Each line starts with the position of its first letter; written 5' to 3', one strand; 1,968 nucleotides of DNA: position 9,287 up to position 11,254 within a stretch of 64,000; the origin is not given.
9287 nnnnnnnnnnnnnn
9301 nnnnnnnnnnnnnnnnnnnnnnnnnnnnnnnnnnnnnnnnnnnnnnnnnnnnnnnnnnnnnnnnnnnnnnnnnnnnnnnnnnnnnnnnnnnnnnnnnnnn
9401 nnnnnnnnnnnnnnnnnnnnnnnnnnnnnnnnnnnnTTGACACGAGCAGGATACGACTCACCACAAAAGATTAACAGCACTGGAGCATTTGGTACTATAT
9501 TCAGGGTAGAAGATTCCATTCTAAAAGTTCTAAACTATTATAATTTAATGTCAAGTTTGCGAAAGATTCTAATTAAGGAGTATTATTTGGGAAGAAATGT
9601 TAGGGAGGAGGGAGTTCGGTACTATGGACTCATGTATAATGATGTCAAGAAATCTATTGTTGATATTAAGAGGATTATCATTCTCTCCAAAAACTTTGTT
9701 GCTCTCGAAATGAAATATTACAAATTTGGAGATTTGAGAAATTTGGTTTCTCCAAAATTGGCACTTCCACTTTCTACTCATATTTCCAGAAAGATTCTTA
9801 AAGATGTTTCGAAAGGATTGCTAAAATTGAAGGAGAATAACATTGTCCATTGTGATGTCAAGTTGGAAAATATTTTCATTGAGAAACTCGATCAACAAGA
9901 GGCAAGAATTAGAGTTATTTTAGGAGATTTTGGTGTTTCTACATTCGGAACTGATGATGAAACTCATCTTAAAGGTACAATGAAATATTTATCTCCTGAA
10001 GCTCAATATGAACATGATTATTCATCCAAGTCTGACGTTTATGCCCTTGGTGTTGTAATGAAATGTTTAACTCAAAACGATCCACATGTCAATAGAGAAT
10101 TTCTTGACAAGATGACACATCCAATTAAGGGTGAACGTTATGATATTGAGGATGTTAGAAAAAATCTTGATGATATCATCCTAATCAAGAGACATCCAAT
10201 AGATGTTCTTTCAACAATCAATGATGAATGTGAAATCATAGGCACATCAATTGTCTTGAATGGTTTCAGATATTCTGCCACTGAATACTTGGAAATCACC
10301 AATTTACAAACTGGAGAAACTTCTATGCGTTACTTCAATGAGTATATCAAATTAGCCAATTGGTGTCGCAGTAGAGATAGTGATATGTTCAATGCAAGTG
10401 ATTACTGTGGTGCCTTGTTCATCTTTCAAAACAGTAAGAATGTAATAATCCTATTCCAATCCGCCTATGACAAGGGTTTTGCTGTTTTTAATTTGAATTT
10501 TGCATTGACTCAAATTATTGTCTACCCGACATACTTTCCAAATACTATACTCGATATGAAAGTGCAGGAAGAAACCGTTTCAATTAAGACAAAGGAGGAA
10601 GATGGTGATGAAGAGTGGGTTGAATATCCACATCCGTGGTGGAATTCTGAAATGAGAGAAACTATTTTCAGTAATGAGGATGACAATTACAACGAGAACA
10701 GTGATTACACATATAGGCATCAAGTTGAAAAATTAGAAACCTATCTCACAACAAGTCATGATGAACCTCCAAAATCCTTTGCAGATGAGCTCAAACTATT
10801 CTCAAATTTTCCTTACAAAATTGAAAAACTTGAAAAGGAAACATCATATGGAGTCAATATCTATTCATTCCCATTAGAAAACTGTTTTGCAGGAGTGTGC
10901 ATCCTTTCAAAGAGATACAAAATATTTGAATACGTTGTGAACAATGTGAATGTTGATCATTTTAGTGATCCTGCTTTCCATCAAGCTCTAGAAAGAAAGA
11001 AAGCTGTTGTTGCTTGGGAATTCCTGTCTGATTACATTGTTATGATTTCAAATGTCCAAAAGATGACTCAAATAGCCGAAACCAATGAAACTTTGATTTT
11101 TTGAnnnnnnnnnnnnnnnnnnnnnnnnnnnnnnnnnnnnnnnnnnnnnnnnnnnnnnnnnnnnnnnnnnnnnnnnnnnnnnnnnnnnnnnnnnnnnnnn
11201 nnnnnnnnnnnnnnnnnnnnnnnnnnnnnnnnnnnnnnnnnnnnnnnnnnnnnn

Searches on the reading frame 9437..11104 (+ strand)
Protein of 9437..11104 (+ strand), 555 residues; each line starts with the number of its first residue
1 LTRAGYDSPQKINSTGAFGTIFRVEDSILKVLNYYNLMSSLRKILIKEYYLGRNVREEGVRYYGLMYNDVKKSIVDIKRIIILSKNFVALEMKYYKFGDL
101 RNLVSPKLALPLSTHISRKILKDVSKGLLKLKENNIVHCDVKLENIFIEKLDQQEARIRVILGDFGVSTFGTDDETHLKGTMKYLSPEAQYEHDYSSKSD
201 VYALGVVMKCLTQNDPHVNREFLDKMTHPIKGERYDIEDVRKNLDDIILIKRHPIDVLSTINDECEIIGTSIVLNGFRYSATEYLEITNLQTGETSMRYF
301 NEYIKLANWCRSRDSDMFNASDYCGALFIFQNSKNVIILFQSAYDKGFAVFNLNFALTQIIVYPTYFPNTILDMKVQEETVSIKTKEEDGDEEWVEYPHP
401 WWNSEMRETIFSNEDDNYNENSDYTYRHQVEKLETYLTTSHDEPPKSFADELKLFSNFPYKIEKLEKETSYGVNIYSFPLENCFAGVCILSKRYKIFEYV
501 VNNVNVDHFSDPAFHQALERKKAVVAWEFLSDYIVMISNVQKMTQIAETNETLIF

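Call 29: search_protein_families(library=pfam, proteins=[window:9437-11104:+], max_evalue=0.01)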
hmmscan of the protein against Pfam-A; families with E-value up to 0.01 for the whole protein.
window:9437-11104:+ (555 aa): 3 families
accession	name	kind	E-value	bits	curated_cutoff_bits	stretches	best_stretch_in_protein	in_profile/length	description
PF00069.31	Pkinase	-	2e-23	83.6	31.7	1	71-227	57-207/263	Protein kinase domain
PF07714.23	PK_Tyr_Ser-Thr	-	1.1e-16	61.4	23.1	1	16-211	10-197/258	Protein tyrosine and serine/threonine kinase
PF17667.7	Pkinase_fungal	-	0.00093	18.5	24.1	1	120-195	291-372/387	Fungal protein kinase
